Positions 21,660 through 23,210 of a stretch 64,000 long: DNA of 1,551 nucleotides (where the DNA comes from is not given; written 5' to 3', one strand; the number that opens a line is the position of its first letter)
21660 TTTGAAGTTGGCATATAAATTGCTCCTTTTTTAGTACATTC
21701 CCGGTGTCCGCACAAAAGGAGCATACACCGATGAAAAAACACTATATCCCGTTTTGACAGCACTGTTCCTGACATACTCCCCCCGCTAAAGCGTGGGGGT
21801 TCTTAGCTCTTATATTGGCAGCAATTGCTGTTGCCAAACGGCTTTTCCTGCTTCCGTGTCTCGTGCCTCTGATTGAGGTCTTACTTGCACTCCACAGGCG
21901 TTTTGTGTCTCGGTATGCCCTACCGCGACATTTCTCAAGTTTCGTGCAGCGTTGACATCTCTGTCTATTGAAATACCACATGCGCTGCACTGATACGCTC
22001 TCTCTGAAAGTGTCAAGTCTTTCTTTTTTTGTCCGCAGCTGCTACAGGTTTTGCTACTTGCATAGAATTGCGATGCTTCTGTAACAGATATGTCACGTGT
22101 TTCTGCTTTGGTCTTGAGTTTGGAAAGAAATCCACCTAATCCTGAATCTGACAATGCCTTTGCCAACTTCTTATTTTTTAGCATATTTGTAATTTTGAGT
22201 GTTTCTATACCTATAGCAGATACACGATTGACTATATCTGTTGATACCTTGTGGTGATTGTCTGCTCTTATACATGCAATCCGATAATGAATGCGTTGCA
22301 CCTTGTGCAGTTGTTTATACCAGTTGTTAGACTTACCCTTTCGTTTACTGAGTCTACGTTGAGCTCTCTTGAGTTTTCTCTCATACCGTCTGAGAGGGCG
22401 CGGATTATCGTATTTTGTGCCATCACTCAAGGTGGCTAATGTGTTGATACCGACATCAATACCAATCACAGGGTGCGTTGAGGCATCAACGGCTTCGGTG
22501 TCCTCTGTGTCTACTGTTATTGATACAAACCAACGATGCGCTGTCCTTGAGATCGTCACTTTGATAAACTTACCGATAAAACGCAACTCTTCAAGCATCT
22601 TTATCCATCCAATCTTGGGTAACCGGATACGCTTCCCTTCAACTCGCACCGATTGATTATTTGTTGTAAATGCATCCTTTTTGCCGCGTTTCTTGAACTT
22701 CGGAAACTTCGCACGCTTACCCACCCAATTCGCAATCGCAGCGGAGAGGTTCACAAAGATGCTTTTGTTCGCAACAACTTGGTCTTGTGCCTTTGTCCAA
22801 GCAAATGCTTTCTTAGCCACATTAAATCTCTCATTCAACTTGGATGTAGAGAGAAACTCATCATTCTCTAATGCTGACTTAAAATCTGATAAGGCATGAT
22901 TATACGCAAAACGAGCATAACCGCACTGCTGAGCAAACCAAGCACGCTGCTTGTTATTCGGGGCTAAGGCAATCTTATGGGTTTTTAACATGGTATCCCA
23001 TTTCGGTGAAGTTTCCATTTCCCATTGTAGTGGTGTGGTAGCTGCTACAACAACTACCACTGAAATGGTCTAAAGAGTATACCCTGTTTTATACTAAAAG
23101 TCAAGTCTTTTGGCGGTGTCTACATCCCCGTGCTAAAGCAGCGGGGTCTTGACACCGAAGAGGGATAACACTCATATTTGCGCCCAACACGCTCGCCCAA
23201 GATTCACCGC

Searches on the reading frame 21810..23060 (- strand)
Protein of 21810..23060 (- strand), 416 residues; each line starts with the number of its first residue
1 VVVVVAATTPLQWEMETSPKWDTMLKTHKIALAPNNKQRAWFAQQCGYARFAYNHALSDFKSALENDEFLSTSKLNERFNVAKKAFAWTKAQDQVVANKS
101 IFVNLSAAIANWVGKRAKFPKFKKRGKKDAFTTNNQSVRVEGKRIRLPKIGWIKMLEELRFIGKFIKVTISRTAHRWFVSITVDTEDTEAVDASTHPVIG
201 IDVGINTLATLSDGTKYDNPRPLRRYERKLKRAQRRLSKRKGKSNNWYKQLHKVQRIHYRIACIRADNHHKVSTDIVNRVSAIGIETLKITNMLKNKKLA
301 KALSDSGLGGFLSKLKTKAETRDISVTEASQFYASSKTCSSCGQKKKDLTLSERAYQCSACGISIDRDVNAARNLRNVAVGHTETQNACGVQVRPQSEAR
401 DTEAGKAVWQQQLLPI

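Call 35: search_protein_families(library=pfam, proteins=[window:21810-23060:-], max_evalue=0.01)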
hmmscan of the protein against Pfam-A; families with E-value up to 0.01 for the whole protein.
window:21810-23060:- (416 aa): 5 families
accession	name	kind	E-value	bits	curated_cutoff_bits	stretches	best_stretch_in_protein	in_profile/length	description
PF01385.25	OrfB_IS605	-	2e-28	99.4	30.5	1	181-296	2-119/120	Probable transposase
PF07282.18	Cas12f1-like_TNB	-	6.7e-19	68.3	26.3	1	311-375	4-60/60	Cas12f1-like, TNB domain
PF12323.14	HTH_OrfB_IS605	-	4.7e-10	39.2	21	1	24-66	1-44/47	Helix-turn-helix domain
PF03107.22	C1_2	-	0.0072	17.1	26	0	332-366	13-44/48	C1 domain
PF12760.12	Zn_ribbon_IS1595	-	0.0086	16.5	25.4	0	335-362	17-44/46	Transposase zinc-ribbon domain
